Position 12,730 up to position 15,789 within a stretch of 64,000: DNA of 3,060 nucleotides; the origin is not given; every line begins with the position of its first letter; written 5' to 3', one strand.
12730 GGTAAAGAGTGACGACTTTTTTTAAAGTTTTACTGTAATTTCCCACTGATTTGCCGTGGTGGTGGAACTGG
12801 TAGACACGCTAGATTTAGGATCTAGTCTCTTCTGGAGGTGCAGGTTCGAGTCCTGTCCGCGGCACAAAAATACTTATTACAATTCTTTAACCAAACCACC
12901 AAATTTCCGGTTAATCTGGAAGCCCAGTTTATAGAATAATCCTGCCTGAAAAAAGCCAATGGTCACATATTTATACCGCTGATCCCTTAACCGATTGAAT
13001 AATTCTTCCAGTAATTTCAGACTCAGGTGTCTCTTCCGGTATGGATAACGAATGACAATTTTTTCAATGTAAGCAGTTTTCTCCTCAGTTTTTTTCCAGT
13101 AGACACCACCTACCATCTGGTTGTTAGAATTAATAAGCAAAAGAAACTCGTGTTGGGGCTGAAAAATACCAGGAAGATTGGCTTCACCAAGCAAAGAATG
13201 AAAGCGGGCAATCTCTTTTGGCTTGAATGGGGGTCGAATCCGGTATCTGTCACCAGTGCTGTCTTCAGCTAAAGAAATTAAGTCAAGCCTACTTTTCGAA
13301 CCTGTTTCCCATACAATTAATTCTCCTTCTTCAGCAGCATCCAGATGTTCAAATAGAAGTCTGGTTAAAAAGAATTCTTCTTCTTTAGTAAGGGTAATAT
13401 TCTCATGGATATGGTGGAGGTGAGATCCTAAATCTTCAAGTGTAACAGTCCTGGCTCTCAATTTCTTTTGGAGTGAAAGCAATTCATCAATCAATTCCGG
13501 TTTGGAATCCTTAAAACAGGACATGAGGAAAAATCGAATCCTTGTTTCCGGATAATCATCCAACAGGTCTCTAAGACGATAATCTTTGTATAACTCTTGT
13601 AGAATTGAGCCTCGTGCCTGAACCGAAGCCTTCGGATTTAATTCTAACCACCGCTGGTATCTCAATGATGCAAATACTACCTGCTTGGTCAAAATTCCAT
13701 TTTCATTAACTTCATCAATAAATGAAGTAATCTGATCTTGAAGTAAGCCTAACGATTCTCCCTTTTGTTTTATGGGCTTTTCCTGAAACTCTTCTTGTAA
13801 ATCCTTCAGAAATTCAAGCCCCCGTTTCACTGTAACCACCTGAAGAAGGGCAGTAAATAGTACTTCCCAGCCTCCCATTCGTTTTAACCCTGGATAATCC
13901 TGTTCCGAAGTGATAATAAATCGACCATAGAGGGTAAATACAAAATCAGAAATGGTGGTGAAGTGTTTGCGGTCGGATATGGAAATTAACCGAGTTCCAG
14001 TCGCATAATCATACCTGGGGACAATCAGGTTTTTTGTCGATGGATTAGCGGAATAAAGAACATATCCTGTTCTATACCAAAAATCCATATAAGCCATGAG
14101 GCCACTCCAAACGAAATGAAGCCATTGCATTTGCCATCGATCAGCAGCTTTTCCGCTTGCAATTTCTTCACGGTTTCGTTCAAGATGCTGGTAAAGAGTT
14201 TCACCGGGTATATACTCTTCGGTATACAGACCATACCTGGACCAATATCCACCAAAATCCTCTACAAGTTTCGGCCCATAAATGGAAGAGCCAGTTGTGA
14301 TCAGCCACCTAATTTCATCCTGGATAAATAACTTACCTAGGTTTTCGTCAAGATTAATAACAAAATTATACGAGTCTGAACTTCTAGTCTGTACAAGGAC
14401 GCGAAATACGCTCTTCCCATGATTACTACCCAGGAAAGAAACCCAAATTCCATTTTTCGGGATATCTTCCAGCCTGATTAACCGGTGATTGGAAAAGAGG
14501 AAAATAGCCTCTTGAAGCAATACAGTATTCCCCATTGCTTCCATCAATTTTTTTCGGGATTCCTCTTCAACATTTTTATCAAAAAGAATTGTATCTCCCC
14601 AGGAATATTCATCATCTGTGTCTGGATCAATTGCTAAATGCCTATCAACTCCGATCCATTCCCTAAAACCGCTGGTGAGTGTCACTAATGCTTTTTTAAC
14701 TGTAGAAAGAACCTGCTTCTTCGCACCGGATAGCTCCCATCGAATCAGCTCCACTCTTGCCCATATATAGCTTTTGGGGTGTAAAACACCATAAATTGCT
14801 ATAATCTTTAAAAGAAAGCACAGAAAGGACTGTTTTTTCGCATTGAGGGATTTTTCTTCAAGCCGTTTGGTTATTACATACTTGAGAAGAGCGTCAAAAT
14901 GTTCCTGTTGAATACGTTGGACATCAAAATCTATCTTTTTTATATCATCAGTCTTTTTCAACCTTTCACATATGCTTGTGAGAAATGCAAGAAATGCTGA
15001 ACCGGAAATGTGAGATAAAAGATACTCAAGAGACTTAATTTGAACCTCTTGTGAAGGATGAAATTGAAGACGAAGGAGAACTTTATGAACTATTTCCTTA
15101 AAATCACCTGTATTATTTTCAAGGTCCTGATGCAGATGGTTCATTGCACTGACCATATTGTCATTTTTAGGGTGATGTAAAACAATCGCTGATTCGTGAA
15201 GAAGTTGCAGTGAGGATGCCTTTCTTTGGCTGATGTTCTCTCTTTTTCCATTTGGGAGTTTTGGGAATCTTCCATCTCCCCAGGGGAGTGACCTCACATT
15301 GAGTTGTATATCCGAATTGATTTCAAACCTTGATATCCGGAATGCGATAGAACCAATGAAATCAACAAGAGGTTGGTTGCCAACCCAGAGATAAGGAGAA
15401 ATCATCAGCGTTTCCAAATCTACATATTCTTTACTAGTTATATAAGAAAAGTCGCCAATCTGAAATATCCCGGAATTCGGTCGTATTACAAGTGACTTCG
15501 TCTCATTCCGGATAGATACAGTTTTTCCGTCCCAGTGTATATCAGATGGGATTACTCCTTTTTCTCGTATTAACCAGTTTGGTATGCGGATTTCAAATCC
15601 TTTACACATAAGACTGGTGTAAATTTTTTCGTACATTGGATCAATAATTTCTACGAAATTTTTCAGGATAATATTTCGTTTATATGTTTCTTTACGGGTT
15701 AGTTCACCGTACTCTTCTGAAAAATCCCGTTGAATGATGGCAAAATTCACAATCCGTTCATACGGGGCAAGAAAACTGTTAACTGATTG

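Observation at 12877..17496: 1,539-aa single-polypeptide fusion: acyl-CoA synthetase + ~800 aa of unassigned sequence + GNAT acyltransferase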

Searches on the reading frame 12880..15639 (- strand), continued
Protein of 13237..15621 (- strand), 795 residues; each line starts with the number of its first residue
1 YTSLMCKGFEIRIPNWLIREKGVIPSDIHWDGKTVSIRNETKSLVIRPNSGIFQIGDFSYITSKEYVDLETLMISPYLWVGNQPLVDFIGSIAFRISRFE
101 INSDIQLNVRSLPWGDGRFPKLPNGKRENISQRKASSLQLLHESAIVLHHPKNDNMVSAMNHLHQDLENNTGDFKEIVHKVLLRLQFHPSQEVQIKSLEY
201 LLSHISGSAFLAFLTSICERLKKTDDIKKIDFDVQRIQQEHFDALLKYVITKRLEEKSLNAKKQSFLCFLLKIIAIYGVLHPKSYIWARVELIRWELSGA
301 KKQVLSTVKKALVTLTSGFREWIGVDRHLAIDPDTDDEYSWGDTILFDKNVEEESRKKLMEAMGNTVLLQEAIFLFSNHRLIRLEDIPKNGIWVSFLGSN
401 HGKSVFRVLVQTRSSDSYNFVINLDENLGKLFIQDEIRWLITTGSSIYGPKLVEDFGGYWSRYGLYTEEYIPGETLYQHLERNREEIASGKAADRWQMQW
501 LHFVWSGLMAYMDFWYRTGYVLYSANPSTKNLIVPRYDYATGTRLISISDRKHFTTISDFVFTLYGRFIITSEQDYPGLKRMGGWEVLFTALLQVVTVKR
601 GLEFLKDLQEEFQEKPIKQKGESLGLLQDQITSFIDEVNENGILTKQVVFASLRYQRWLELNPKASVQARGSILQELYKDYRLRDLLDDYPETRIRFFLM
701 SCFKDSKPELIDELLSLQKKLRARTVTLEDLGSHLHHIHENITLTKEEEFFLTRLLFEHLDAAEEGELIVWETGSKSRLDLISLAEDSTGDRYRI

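Call 85: fold_search(model_id=the predicted structure, library=pdb)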
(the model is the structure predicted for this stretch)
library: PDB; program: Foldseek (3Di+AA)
matches with E <= 10: 1684; with E <= 0.001: 11
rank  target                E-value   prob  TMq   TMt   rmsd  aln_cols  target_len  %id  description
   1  8pqi                  4.2e-04  1.00  0.14  0.38  14.6       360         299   12  PDGFRA T674I mutant kinase domain in complex with avapritinib derivative 9 (released 2023-12-27)
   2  3d8p_A                4.5e-04  1.00  0.11  0.58   3.4       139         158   19  Crystal structure of acetyltransferase of GNAT family (NP_373092.1) from STAPHYLOCOCCUS AUREUS MU50 at 2.20 A resoluti (released 2008-10-28)
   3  3uzs_A                4.5e-04  0.99  0.18  0.26  27.5       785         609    8  Structure of the C13.28 RNA Aptamer Bound to the G Protein-Coupled Receptor Kinase 2-Heterotrimeric G Protein Beta 1 a (released 2012-07-11)
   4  3d8p_B                5.4e-04  1.00  0.11  0.56   3.6       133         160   18  Crystal structure of acetyltransferase of GNAT family (NP_373092.1) from STAPHYLOCOCCUS AUREUS MU50 at 2.20 A resoluti (released 2008-10-28)
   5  8iym_C                5.9e-04  1.00  0.11  0.59   4.4       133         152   21  Crystal structure of a protein acetyltransferase, HP0935 (released 2024-04-10)
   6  3gya                  6.8e-04  1.00  0.11  0.60   5.3       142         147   14  Crystal structure of putative acetyltransferase (YP_001815201.1) from EXIGUOBACTERIUM SP. 255-15 at 1.62 A resolution (released 2009-04-21)
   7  6nbw_N                7.4e-04  1.00  0.12  0.60   4.0       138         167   16  Ternary Complex of Beta/Gamma-Actin with Profilin and AnCoA-NAA80 (released 2020-01-29)
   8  9cr5_B                8.9e-04  1.00  0.11  0.52   3.2       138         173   19  Crystal structure of GNAT superfamily acetyltransferase PA2271 from Pseudomonas aeruginosa (released 2025-05-28)
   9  6ao7                  9.7e-04  1.00  0.10  0.54   4.7       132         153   17  Crystal Structure of a GNAT family acetyltransferase from Elizabethkingia anophelis with acetyl-CoA bound (released 2017-08-30)
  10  6vnc_A                9.7e-04  1.00  0.15  0.42  13.0       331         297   13  JAK2 JH1 in complex with BL2-096 (released 2021-02-17)
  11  1gjo                  9.7e-04  1.00  0.15  0.41  13.8       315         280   10  The FGFr2 tyrosine kinase domain (released 2003-08-15)
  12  9cr5_A                1.0e-03  1.00  0.11  0.52   3.1       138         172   18  Crystal structure of GNAT superfamily acetyltransferase PA2271 from Pseudomonas aeruginosa (released 2025-05-28)
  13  4j95_A                1.0e-03  1.00  0.15  0.43   9.3       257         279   10  Crystal Structure of FGF Receptor 2 (FGFR2) Kinase Domain Harboring the Pathogenic K659N Mutation Responsible for an U (released 2013-08-07)
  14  7ozy_BBB              1.0e-03  1.00  0.16  0.45  10.4       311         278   10  FGFR2 kinase domain (residues 461-763) in complex with 38. (released 2021-12-01)
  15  7ypu_E                1.1e-03  1.00  0.09  0.44  16.7       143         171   11  OrfE-CoA-glycylthricin complex (released 2023-05-31)
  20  9it0_A                1.3e-03  1.00  0.13  0.13   8.5       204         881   16  Liganded-state E.coli PatZ (released 2025-06-04)
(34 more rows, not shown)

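Call 88: search_protein_families(library=ncbifam, proteins=[L086:3700-4170:+, window:13342-15621:-], max_evalue=0.1)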
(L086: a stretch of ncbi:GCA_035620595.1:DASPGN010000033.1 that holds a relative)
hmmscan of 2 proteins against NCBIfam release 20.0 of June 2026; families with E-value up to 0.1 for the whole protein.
L086:3700-4170:+ (157 aa): 13 families
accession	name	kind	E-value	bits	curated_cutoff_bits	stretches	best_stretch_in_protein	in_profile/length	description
TIGR01575.1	rimI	equivalog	2.7e-06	27.5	86.4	1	49-116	29-93/132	ribosomal protein S18-alanine N-acetyltransferase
NF040501.1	resist_ArsN2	equivalog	6.2e-05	22.6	125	1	50-135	22-106/133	arsenic resistance N-acetyltransferase ArsN2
NF005840.0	PRK07757.1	equivalog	8.6e-05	22.5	154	1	59-134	48-122/153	N-acetyltransferase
NF033213.1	matur_PanM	equivalog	0.0039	17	68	1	52-107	39-91/130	aspartate 1-decarboxylase autocleavage activator PanM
TIGR03827.1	GNAT_ablB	equivalog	0.01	15.3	205.1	1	47-116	153-221/266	putative beta-lysine N-acetyltransferase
NF040504.1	resist_ArsN1b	equivalog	0.013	15.3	210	1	49-122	46-120/159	arsinothricin resistance N-acetyltransferase ArsN1 family B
NF005921.0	PRK07922.1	equivalog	0.033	13.8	180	1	79-131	72-124/170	amino-acid N-acetyltransferase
NF043067.1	AAC_6p_group_E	equivalog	0.038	13.9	140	1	69-103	61-95/140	aminoglycoside 6'-N-acetyltransferase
NF000224.3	AAC_6p_Acine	exception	0.065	13.2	225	1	69-102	66-99/146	AAC(6')-Ighjkrstuvwx family aminoglycoside N-acetyltransferase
NF033083.0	AAC_3_I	equivalog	0.067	13.4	200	0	55-111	51-110/145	AAC(3)-I family aminoglycoside N-acetyltransferase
NF041716.1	HxA_phane_GNAT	equivalog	0.088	12.7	250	0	73-104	77-108/152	cyclophane-containing RiPP N-acetyltransferase HaaN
NF002959.0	PRK03624.1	equivalog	0.089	12.5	124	0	55-115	52-109/147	GNAT family acetyltransferase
TIGR03448.1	mycothiol_MshD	equivalog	0.089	12.1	163.1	0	52-105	46-98/294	mycothiol synthase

window:13342-15621:- (760 aa): 0 families

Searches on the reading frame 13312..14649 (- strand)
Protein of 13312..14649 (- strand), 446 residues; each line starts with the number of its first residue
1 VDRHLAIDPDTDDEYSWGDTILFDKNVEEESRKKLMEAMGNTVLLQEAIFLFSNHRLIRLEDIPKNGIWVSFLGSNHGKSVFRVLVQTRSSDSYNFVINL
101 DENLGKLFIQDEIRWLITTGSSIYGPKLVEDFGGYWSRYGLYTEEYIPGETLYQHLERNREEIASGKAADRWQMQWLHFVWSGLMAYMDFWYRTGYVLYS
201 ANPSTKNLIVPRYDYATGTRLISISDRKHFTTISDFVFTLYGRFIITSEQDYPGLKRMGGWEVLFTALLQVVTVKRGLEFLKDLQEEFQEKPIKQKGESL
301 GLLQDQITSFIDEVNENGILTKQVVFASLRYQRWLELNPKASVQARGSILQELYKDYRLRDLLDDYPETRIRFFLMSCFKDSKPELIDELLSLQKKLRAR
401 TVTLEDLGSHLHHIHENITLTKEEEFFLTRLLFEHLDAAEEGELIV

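Call 52: predict_structure(alignment_id=A3)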
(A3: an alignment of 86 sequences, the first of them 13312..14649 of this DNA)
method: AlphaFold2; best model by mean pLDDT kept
length: 446 residues; sequences in the alignment: 86
mean_pLDDT: 92.2   pTM: 0.90
mean pLDDT of the five models: 92.2, 92.0, 91.8, 91.1, 90.9
residues with pLDDT >= 90: 371; 70-90: 58; 50-70: 12; < 50: 5
segments of 3 or more residues with pLDDT < 50: 444-446
pLDDT, mean of each block of 10 residues (from residue 1): 75 91 96 95 93 90 94 91 95 95 90 92 85 94 92 97 93 94 97 96 96 92 94 98 95 83 97 96 98 97 96 94 96 95 94 95 93 96 96 95 90 92 92 66 48
secondary structure, 60 per line:
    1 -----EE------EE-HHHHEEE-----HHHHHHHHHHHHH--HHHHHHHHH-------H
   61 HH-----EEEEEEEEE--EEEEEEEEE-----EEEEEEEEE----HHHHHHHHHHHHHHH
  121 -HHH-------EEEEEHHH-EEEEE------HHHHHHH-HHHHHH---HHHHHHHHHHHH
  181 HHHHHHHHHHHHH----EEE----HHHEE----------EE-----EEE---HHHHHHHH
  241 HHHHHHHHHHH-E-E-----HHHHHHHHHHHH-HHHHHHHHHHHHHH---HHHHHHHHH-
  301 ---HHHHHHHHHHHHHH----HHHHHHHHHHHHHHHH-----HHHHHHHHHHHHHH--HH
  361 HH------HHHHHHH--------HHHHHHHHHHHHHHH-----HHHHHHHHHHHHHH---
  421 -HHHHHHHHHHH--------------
elements in order: H17-20 E21-23 H29-41 H44-52 E68-76 E79-87 E93-101 H106-120 E132-136 E141-145 H152-158 H160-165 H169-193 E198-200 E227-229 H233-251 H261-272 H274-287 H291-299 H304-317 H322-337 H343-356 H359-362 H369-375 H384-398 H404-417 H422-432
